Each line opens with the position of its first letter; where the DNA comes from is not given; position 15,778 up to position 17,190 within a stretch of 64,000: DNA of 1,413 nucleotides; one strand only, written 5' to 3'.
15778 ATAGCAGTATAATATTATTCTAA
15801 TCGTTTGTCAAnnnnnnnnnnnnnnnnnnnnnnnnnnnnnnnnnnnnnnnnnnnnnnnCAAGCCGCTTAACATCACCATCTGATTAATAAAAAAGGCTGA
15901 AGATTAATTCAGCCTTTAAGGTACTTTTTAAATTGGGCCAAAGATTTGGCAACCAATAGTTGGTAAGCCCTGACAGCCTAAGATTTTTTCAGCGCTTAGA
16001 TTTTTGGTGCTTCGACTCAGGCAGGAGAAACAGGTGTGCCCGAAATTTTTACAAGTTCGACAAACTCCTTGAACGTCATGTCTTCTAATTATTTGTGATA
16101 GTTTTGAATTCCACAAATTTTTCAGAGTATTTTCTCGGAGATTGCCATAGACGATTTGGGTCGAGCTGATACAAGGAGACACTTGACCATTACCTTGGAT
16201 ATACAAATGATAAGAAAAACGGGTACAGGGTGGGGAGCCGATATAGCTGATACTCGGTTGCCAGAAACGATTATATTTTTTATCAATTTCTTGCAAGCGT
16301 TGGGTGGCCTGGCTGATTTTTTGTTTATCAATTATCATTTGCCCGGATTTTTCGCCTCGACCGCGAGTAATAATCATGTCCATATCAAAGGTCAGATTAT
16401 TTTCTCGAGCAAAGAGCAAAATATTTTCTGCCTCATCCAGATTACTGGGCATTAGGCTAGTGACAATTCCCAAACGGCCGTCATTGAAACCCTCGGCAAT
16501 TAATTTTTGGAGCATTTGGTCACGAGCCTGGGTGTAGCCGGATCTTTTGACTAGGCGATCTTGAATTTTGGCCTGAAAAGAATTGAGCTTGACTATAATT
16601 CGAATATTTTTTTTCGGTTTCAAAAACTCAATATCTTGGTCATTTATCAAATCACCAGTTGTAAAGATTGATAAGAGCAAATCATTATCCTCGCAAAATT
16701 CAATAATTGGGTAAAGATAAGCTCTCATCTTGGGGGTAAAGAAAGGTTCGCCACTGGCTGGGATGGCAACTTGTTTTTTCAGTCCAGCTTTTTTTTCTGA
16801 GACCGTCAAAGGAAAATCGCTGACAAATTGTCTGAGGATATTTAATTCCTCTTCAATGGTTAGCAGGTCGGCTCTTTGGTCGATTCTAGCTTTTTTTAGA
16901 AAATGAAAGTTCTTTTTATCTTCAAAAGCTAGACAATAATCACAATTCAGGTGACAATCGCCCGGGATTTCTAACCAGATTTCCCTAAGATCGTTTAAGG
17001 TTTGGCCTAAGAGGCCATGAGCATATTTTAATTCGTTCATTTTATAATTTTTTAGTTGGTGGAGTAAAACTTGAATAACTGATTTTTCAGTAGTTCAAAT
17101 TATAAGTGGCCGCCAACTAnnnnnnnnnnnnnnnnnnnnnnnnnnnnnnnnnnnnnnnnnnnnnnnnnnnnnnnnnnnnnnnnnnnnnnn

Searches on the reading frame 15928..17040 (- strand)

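Call 12: search_protein_families(library=pfam, proteins=[window:15928-17040:-], max_evalue=0.01)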
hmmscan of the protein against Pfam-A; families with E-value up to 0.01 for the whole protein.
window:15928-17040:- (370 aa): 2 families
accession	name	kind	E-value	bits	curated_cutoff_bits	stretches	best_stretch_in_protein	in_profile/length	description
PF13186.11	SPASM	-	5.6e-12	46.2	21.5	1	272-331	1-67/67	Iron-sulfur cluster-binding domain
PF04055.27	Radical_SAM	-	8.2e-08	33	29.5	1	27-210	5-165/166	Radical SAM superfamily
